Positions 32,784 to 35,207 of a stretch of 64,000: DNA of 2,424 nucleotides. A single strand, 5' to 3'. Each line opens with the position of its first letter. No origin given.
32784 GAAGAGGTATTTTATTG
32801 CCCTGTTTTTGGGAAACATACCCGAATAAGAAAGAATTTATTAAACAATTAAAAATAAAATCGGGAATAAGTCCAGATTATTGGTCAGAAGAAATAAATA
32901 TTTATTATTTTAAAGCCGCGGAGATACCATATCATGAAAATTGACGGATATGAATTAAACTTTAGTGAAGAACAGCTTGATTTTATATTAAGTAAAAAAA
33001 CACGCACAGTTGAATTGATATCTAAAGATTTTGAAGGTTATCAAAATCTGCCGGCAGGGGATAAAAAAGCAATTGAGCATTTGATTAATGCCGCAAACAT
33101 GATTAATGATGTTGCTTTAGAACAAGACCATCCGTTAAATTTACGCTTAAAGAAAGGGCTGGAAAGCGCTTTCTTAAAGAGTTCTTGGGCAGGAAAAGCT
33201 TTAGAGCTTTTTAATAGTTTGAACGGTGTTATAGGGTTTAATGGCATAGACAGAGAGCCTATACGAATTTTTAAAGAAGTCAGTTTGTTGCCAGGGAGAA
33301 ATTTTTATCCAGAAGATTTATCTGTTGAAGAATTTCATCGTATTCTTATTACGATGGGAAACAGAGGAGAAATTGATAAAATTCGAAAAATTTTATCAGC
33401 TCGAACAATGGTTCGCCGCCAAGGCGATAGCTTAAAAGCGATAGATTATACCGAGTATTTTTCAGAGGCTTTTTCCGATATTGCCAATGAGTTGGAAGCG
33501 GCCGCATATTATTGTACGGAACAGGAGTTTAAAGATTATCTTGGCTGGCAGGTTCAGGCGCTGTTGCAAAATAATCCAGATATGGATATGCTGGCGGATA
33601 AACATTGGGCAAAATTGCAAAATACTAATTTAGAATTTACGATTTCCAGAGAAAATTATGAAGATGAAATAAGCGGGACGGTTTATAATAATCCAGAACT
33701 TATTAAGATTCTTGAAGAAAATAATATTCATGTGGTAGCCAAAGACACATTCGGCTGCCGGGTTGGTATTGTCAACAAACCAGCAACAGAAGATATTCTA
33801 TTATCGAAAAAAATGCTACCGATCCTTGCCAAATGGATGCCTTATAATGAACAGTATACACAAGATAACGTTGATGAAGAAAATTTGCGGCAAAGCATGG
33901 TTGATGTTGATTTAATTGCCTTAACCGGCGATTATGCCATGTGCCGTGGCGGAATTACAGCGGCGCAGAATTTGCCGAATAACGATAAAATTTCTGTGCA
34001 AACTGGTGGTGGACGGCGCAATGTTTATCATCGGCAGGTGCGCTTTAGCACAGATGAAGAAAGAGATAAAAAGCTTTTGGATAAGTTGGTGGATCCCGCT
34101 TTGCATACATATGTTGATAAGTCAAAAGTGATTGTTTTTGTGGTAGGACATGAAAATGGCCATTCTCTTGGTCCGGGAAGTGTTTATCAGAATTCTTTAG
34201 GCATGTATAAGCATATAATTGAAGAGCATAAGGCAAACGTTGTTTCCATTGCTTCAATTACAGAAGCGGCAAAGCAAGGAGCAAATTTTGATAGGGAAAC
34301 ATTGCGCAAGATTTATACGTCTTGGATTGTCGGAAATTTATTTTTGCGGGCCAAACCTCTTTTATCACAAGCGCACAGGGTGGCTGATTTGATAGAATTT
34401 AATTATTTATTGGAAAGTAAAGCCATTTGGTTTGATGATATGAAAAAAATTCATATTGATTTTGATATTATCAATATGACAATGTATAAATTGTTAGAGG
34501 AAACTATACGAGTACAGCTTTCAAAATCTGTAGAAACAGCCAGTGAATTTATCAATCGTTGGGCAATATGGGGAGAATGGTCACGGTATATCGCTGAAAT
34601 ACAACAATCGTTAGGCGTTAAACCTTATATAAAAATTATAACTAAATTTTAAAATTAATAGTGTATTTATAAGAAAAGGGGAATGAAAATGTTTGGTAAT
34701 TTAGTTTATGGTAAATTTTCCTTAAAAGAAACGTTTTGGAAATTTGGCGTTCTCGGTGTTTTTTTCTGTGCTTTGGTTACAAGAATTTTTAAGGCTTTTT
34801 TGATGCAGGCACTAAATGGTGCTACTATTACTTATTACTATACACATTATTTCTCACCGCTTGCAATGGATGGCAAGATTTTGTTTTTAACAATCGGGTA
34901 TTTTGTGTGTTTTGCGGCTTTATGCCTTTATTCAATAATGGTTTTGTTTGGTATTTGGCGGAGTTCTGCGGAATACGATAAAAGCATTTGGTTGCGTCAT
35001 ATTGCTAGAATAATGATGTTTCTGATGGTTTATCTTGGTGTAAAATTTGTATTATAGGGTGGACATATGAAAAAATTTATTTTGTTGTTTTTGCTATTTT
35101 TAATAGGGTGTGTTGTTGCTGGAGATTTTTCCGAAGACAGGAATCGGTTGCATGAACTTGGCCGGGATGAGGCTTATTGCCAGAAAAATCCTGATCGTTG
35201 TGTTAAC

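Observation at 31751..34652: Overlapping gene pair: membrane-anchored AMMECR1-like-tailed protein plus 572-aa HExxH protein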

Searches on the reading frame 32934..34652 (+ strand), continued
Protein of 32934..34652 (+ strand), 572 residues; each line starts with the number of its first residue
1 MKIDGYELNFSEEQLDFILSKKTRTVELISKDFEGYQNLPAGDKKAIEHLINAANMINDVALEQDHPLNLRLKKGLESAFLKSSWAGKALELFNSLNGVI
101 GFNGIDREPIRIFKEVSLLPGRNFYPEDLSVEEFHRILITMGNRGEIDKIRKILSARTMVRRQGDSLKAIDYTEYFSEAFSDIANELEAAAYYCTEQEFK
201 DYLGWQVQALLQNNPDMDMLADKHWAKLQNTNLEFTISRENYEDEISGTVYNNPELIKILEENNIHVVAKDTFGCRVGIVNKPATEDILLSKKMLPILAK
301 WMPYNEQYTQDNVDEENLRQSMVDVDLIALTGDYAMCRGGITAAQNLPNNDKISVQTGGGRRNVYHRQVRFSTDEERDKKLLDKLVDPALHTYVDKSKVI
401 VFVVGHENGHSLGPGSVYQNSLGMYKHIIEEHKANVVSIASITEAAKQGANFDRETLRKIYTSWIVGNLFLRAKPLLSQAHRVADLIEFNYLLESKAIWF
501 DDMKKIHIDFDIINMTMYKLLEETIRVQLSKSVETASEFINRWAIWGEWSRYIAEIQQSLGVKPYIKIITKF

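Call 94: search_protein_families(library=pfam, alignment_id=A2, max_evalue=0.01)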
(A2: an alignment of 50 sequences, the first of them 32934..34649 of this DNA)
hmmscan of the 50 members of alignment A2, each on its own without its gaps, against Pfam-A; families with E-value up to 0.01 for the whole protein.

A. member 1, window:32934-34649:+ (572 aa): 0 families

B. families by the number of members that match (of 50 scanned): 8 families
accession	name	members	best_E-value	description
PF03571.21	Peptidase_M49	18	4e-17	Peptidase family M49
PF25448.1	DUF7897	5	9.3e-05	Domain of unknown function (DUF7897)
PF21826.1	DUF6887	2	9.2e-05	Family of unknown function (DUF6887)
PF18662.7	HTH_56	1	0.0026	Cch helix turn helix domain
PF06745.19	ATPase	1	0.004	KaiC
PF19908.4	DUF6381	1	0.0062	Family of unknown function (DUF6381)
PF18818.7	MPTase-PolyVal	1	0.0066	Zincin-like metallopeptidase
PF00651.37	BTB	1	0.0076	BTB/POZ domain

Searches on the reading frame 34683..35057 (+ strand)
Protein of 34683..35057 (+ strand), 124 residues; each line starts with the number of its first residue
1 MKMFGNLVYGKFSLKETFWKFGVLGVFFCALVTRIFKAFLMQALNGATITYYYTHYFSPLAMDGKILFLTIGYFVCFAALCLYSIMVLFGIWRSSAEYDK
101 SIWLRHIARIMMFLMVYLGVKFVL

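Call 3: search_protein_families(library=pfam, proteins=[window:34683-35057:+], max_evalue=1)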
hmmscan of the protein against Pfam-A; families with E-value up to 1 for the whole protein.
window:34683-35057:+ (124 aa): 1 family
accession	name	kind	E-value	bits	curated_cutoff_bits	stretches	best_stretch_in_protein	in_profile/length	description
PF12420.13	DUF3671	-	0.59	10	34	1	14-101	156-218/223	Fam-L, Fam-M like protein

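Call 4: search_protein_families(library=ncbifam, proteins=[window:34683-35057:+], max_evalue=1)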
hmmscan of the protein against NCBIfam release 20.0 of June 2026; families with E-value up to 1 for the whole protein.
window:34683-35057:+ (124 aa): 1 family
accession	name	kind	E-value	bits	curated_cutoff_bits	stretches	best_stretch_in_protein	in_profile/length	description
NF045996.1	MAG0920_fam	subfamily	0.84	9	43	0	24-89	65-127/232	MAG0920 family protein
